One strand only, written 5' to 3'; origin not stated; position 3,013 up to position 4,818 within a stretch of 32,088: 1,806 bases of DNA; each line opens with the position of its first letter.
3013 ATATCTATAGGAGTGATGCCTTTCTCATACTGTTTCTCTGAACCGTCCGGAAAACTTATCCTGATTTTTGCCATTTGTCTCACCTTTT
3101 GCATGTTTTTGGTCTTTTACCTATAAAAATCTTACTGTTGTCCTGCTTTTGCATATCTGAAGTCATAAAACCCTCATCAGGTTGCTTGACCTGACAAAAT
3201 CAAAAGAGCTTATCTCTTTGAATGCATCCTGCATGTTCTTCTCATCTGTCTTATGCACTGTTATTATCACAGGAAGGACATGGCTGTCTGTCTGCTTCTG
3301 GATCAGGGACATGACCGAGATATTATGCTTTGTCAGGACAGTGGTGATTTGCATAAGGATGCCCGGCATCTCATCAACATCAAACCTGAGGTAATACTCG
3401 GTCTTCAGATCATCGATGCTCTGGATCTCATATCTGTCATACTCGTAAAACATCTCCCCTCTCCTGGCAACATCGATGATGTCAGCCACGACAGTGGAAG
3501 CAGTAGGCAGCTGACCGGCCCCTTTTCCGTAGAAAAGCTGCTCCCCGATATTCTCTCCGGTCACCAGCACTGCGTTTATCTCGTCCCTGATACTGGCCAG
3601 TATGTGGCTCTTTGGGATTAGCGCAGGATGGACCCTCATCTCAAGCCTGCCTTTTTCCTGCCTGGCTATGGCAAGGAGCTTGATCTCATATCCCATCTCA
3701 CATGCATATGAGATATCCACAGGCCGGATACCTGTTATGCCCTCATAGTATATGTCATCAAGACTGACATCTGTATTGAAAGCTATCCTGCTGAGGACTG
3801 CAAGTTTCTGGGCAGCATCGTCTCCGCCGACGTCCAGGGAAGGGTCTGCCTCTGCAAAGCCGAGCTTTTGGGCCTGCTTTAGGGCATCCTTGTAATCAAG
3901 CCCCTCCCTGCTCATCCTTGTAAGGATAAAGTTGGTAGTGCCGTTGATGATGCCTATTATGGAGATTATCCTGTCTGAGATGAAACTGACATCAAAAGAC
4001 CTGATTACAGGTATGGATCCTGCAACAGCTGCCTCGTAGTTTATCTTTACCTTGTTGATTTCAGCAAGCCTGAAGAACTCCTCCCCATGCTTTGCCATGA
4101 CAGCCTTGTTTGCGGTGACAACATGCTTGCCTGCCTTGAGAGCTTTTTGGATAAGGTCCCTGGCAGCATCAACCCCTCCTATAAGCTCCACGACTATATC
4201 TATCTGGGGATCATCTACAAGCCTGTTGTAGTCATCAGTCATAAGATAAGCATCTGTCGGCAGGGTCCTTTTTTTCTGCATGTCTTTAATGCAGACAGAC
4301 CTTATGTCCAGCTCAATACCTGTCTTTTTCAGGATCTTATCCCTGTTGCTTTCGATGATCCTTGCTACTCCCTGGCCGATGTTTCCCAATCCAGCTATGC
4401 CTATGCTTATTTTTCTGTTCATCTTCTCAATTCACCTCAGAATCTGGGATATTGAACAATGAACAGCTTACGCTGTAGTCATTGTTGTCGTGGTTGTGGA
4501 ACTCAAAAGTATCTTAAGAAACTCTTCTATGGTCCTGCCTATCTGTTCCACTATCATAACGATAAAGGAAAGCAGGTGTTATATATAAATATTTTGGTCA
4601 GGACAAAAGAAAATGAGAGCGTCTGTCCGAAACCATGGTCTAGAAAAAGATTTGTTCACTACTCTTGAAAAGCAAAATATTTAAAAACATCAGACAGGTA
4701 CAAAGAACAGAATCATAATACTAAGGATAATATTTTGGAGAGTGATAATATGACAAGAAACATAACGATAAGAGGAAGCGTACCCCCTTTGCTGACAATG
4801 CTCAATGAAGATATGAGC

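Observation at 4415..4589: Leaderless threonine-run uORF with a hairpin and start-codon pairing switch upstream of hom (and thrS)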

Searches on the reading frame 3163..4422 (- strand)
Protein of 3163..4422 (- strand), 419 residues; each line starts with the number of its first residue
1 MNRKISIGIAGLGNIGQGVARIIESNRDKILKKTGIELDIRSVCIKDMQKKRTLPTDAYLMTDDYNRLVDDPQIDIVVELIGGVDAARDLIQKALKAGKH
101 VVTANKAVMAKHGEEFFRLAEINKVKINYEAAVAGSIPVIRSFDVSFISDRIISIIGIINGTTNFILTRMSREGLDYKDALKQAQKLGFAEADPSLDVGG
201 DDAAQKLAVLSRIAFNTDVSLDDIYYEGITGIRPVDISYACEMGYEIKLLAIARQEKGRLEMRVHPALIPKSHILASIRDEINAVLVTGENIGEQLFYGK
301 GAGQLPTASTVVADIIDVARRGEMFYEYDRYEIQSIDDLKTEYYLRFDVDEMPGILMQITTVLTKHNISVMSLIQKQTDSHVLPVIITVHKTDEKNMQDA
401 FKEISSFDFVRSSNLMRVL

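Call 7: find_related_loci(query=window:3163-4422:-, collection=genome_contigs, flank=3000)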
Query window:3163-4422:- (419 aa) in genome_contigs; peptide patterns used: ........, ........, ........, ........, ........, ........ (x = any residue, [..] = any of these).
28 stretches matched a pattern, but none encodes a relative of the query by tblastn (E <= 1e-3).

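Call 9: find_homologous_proteins(query=window:3163-4422:-, max_evalue=1e-30)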
Query window:3163-4422:- (419 aa): 7996 proteins with E <= 1e-30 among 8000 candidates; the best 120 are listed.
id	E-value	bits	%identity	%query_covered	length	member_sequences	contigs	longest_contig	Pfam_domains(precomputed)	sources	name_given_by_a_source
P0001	9.5e-268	906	100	100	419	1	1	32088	PF01842.32,PF00742.25,PF03447.23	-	-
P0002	3.5e-132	459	51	97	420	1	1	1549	PF22629.3,PF01842.32,PF00742.25,PF03447.23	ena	-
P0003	1.1e-123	431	49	94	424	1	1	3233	PF01408.29,PF22629.3,PF01842.32,PF00742.25,PF03447.23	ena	-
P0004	1.4e-121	424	48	94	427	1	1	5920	PF01408.29,PF22629.3,PF01842.32,PF00742.25,PF03447.23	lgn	-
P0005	5.1e-121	423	48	94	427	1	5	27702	PF01408.29,PF22629.3,PF01842.32,PF00742.25,PF03447.23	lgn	-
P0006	2.0e-120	421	48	99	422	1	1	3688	PF01842.32,PF00742.25,PF03447.23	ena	-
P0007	2.9e-120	420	47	99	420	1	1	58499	PF22629.3,PF01842.32,PF00742.25,PF03447.23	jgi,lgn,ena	-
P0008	4.3e-120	420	48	99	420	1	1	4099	PF01408.29,PF22629.3,PF01842.32,PF00742.25,PF03447.23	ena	-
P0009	6.0e-120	419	48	99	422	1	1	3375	PF01842.32,PF00742.25,PF03447.23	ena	-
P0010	7.9e-120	419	46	98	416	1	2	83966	PF22629.3,PF01842.32,PF00742.25,PF03435.25,PF03447.23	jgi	-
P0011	8.1e-120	419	48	95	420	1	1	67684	PF22629.3,PF01842.32,PF00742.25,PF03447.23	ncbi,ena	-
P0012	4.8e-119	416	48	95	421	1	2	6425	PF01408.29,PF22629.3,PF01842.32,PF00742.25,PF03447.23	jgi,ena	-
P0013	5.0e-119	416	48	99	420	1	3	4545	PF22629.3,PF01842.32,PF00742.25,PF03447.23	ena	-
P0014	8.3e-119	415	47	99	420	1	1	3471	PF01408.29,PF22629.3,PF01842.32,PF00742.25,PF03447.23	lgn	-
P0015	1.5e-117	411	47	95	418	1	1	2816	PF01408.29,PF22629.3,PF01842.32,PF00742.25,PF03447.23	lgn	-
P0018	2.5e-114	401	48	97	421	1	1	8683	PF01408.29,PF22629.3,PF01842.32,PF00742.25,PF03447.23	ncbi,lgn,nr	ncbi:homoserine dehydrogenase [Candidatus Woesearchaeota archaeon]|nr:homoserine dehydrogenase [Cand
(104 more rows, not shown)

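Call 12: search_protein_families(library=pfam, proteins=[window:3163-4422:-])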
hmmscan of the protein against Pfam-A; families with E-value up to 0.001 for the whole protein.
window:3163-4422:- (419 aa): 4 families
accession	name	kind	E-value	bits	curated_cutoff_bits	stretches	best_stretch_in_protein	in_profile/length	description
PF00742.24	Homoserine_dh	-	8.1e-62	208.5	22.9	1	138-316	1-173/173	Homoserine dehydrogenase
PF03447.22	NAD_binding_3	-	5.5e-22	79.1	24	1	11-130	1-116/116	Homoserine dehydrogenase, NAD binding domain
PF01842.31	ACT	-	2e-09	37.5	27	1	343-406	1-63/66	ACT domain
PF01408.29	GFO_IDH_MocA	-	4.6e-05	24.5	24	1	5-103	1-91/120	Oxidoreductase family, NAD-binding Rossmann fold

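Call 19: find_related_loci(query=A1, collection=genome_contigs, flank=2500)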
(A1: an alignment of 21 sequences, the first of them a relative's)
Query A1 (419 aa) in genome_contigs; peptide patterns used: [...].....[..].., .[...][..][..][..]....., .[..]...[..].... (x = any residue, [..] = any of these).
600 stretches matched a pattern (row limit reached: there are more); 600 encode a relative of the query (tblastn E <= 1e-3); the best 80 are kept; 80 distinct loci.
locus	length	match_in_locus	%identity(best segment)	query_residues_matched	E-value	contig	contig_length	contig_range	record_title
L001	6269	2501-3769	46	5-418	3e-120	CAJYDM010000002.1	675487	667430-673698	MAG: Syntrophomonas sp. DTU019 isolate UFZ-1H11 genome assembly, contig: 2, whole genome shotgun sequence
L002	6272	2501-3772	42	3-418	2e-113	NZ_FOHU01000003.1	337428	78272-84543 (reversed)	Natronincola peptidivorans strain DSM 18979, whole genome shotgun sequence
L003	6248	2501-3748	43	5-410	2e-112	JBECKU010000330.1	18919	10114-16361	MAG: Candidatus Sulfobium sp. isolate ETDI26 k127_3727540, whole genome shotgun sequence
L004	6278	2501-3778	42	3-416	3e-112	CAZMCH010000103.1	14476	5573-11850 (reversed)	MAG TPA_asm: uncultured bacterium isolate binchicken_co274_484 genome assembly, contig: NODE_10516_length_14476_cov_5.32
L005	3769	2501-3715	45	21-418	2e-112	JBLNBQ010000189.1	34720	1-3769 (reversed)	MAG: Chitinophagales bacterium isolate MAG147 PRJNA950955_bin9_renamed_188, whole genome shotgun sequence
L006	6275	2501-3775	44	4-418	7e-112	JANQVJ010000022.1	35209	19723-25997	MAG: Verrucomicrobiales bacterium isolate MAG_58 P22051_102_S30_metaspades_2086_35209_cov_29, whole genome shotgun seque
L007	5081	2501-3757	42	3-410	1e-111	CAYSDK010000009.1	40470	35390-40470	MAG TPA_asm: uncultured bacterium isolate binchicken_co292_127 genome assembly, contig: NODE_27_length_40470_cov_40.0877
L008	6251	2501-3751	43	3-404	3e-111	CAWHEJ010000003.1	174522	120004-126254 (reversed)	MAG: uncultured delta proteobacterium isolate MFD04716.bin.3.457 genome assembly, contig: contig_11127, whole genome sho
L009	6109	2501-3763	43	1-411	4e-111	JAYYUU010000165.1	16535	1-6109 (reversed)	MAG: Candidatus Latescibacterota bacterium isolate XB_MAG105 DB_MAG105_0165, whole genome shotgun sequence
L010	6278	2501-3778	42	3-418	2e-110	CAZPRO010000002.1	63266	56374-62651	MAG TPA_asm: uncultured Clostridium sp. isolate SRP313737_co1_101 genome assembly, contig: NODE_772_length_63266_cov_7.3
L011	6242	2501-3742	43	4-410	9e-110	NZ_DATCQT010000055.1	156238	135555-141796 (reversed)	MAG: Clostridium sp. isolate SMAG_U7260 k141_175576, whole genome shotgun sequence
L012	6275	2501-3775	41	3-413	9e-110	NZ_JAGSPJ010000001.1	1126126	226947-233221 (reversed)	Undibacterium fentianense strain FT137W NODE_1_length_1126126_cov_41.837967, whole genome shotgun sequence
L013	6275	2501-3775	39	2-418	1e-109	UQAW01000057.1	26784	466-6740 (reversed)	uncultured Lachnospiraceae bacterium isolate UMGS96 genome assembly, contig: NODE_128_length_26784_cov_5.82637, whole ge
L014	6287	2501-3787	42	2-418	1e-109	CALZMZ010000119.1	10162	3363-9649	MAG: Thermodesulfovibrionia bacterium isolate FO_M_Nitrospirota_06 genome assembly, contig: scaffold_13424, whole genome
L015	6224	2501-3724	42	4-411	2e-109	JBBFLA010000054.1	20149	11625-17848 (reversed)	MAG: Spirochaetota bacterium isolate Uz-U4-13 NODE_54_length_20149_cov_12.089876, whole genome shotgun sequence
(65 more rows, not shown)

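Call 20: find_encoding_contigs(protein=P0002, flank=3000, max_places=3)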
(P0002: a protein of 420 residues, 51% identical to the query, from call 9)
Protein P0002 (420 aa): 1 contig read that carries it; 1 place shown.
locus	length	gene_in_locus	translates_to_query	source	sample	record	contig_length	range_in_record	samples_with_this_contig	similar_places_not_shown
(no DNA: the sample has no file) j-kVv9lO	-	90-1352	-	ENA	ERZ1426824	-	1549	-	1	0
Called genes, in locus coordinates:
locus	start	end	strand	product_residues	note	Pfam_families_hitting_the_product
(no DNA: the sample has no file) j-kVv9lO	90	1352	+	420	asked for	PF03447:NAD_binding_3, PF00742:Homoserine_dh, PF22629:ACT_AHAS_ss (faint), PF01842:ACT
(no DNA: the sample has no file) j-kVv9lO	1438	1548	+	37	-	?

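Call 21: find_encoding_contigs(protein=P0003, flank=3000, max_places=3)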
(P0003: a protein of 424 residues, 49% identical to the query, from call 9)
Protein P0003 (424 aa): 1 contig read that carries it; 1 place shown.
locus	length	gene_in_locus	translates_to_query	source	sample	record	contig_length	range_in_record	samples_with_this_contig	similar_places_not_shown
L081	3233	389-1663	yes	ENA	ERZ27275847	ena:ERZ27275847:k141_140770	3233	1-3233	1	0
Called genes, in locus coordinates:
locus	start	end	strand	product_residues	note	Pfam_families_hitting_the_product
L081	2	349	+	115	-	?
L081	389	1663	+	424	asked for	PF01408:GFO_IDH_MocA (faint), PF03447:NAD_binding_3, PF00742:Homoserine_dh, PF01842:ACT, PF22629:ACT_AHAS_ss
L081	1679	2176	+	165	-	PF12822:ECF_trnsprt (faint)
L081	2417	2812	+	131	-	PF00156:Pribosyltran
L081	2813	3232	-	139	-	?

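Call 22: find_encoding_contigs(protein=P0005, flank=4000, max_places=3)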
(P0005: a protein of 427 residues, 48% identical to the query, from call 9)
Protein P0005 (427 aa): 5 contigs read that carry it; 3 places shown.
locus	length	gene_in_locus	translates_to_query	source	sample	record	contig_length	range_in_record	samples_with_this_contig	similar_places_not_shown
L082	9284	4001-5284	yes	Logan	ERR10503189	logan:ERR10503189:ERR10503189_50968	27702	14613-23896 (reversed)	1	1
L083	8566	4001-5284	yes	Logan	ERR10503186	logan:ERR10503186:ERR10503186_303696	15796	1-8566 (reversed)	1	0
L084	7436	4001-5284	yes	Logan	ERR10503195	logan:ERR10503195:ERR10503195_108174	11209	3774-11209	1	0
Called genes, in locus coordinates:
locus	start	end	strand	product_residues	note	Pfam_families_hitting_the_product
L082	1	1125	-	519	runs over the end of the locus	PF21546:FGGY_C_2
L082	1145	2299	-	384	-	PF20583:DUF6786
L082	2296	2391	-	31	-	-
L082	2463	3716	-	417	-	PF01261:AP_endonuc_2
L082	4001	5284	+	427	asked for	PF01408:GFO_IDH_MocA (weak), PF03447:NAD_binding_3, PF00742:Homoserine_dh, PF01842:ACT, PF22629:ACT_AHAS_ss (weak)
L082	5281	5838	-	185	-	PF05175:MTS, PF06325:PrmA (weak), PF01170:UPF0020 (weak), PF03602:Cons_hypoth95 (weak), PF12847:Methyltransf_18 (faint), PF13847:Methyltransf_31, PF08241:Methyltransf_11 (weak), PF13649:Methyltransf_25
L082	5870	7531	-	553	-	PF13207:AAA_17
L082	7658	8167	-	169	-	PF18306:LDcluster4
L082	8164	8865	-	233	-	PF00215:OMPdecase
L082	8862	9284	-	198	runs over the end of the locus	PF00156:Pribosyltran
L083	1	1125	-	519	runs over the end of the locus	PF21546:FGGY_C_2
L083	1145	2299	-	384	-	PF20583:DUF6786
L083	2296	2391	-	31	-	-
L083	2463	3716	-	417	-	PF01261:AP_endonuc_2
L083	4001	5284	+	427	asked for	PF01408:GFO_IDH_MocA (weak), PF03447:NAD_binding_3, PF00742:Homoserine_dh, PF01842:ACT, PF22629:ACT_AHAS_ss (weak)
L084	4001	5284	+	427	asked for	PF01408:GFO_IDH_MocA (weak), PF03447:NAD_binding_3, PF00742:Homoserine_dh, PF01842:ACT, PF22629:ACT_AHAS_ss (weak)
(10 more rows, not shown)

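Call 29: find_encoding_contigs(protein=P0007, flank=3000, max_places=2)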
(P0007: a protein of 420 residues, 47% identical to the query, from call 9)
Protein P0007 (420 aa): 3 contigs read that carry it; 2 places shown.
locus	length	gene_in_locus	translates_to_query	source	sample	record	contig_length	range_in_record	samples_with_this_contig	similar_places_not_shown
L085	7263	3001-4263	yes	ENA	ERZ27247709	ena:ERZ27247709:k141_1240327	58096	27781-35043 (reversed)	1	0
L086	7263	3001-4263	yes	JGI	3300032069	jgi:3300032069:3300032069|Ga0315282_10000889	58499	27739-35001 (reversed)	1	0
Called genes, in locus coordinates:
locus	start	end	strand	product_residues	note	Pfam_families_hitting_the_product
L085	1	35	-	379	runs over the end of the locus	PF01261:AP_endonuc_2 (weak)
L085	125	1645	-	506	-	PF02610:AraA_N, PF24856:AraA_central, PF11762:Arabinose_Iso_C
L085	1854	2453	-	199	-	PF01909:NTP_transf_2 (weak), PF18765:Polbeta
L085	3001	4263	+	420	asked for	PF03447:NAD_binding_3, PF00742:Homoserine_dh, PF01842:ACT, PF22629:ACT_AHAS_ss (weak)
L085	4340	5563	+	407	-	PF01370:Epimerase, PF16363:GDP_Man_Dehyd, PF01370:Epimerase, PF16363:GDP_Man_Dehyd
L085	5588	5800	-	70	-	-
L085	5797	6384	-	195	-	PF03602:Cons_hypoth95 (weak), PF05175:MTS, PF06325:PrmA (weak), PF07669:Eco57I (faint), PF10354:BMT5-like (weak), PF13847:Methyltransf_31, PF08241:Methyltransf_11 (weak), PF13649:Methyltransf_25, +1 more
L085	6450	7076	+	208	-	-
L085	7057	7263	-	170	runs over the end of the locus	PF18306:LDcluster4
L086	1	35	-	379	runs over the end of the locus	PF01261:AP_endonuc_2 (weak)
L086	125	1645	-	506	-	PF02610:AraA_N, PF24856:AraA_central, PF11762:Arabinose_Iso_C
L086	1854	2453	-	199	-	PF01909:NTP_transf_2 (weak), PF18765:Polbeta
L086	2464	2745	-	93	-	-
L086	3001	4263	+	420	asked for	PF03447:NAD_binding_3, PF00742:Homoserine_dh, PF01842:ACT, PF22629:ACT_AHAS_ss (weak)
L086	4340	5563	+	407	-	PF01370:Epimerase, PF16363:GDP_Man_Dehyd, PF01370:Epimerase, PF16363:GDP_Man_Dehyd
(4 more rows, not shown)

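Call 30: find_encoding_contigs(protein=P0018, flank=3000, max_places=2)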
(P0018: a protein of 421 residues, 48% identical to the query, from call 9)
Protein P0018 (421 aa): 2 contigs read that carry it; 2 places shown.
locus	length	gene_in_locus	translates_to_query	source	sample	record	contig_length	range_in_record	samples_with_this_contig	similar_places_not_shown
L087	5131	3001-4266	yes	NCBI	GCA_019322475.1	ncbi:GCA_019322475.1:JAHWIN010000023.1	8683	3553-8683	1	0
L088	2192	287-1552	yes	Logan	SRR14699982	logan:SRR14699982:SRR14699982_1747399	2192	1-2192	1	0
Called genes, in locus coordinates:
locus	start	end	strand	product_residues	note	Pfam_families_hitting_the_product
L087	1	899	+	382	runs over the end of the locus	PF17803:Cadherin_4 (faint), PF17963:Big_9 (faint), PF18911:PKD_4 (faint), PF00801:PKD (faint), PF05345:He_PIG (faint), PF09134:Invasin_D3 (faint)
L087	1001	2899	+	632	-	PF00801:PKD (faint), PF05345:He_PIG (faint), PF17803:Cadherin_4 (faint), PF17963:Big_9 (faint), PF18911:PKD_4 (weak), PF17892:Cadherin_5 (faint), PF18911:PKD_4 (weak)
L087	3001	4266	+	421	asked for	PF01408:GFO_IDH_MocA (faint), PF03447:NAD_binding_3, PF00742:Homoserine_dh, PF01842:ACT, PF22629:ACT_AHAS_ss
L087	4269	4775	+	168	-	-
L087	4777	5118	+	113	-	PF01981:PTH2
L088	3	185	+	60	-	?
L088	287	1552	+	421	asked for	PF01408:GFO_IDH_MocA (faint), PF03447:NAD_binding_3, PF00742:Homoserine_dh, PF01842:ACT, PF22629:ACT_AHAS_ss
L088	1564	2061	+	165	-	-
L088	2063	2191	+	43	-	?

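Call 31: find_encoding_contigs(protein=P0011, flank=3000, max_places=2)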
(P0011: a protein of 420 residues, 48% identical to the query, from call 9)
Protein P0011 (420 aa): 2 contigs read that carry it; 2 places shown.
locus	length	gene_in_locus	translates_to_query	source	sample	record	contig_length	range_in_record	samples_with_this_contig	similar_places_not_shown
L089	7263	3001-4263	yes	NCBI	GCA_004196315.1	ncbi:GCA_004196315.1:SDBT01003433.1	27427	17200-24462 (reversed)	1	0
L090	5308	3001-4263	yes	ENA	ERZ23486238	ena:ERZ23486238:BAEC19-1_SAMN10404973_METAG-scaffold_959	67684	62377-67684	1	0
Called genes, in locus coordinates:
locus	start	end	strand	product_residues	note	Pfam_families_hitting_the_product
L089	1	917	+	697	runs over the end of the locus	PF00501:AMP-binding, PF13193:AMP-binding_C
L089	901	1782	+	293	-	-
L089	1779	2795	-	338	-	PF01118:Semialdhyde_dh, PF02774:Semialdhyde_dhC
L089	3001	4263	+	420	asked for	PF03447:NAD_binding_3, PF00742:Homoserine_dh, PF01842:ACT, PF22629:ACT_AHAS_ss (weak)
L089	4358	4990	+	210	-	-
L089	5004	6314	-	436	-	PF00696:AA_kinase, PF22468:ACT_9 (weak), PF13840:ACT_7, PF01842:ACT, PF22468:ACT_9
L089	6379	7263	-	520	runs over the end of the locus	PF00133:tRNA-synt_1 (faint), PF01406:tRNA-synt_1e (faint), PF01921:tRNA-synt_1f, PF09334:tRNA-synt_1g (faint)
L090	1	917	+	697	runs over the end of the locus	PF00501:AMP-binding, PF13193:AMP-binding_C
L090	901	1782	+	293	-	-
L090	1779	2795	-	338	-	PF01118:Semialdhyde_dh, PF02774:Semialdhyde_dhC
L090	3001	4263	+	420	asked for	PF03447:NAD_binding_3, PF00742:Homoserine_dh, PF01842:ACT, PF22629:ACT_AHAS_ss (weak)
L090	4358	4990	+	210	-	-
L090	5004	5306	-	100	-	?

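Call 62: find_encoding_contigs(protein=P0001, flank=1000, max_places=3)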
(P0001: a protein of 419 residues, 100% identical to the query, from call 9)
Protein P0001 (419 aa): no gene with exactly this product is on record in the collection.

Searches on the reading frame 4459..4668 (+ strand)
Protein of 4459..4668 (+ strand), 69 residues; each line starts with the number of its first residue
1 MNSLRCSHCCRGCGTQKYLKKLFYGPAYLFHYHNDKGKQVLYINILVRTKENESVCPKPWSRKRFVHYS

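Call 66: search_protein_families(library=pfam, proteins=[window:4459-4668:+])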
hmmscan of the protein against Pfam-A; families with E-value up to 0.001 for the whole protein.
window:4459-4668:+ (69 aa): 0 families

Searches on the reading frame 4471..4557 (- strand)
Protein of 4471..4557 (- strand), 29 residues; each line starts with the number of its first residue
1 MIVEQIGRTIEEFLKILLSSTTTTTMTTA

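Call 51: search_protein_families(library=pfam, proteins=[window:4471-4557:-], max_evalue=10)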
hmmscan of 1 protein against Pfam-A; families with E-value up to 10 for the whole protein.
seq(29 aa): 0 families

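Call 52: list_cluster_members(proteins=[window:4471-4557:-, P0001, P0121])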
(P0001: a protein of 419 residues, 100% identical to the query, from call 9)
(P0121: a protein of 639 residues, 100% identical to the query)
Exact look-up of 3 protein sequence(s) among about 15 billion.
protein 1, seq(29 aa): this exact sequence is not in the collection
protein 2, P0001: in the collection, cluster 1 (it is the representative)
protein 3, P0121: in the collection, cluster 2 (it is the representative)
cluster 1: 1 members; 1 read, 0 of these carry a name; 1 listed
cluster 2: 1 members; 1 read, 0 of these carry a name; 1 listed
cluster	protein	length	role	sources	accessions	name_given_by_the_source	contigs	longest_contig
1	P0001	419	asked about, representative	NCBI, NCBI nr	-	-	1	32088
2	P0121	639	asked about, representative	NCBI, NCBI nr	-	-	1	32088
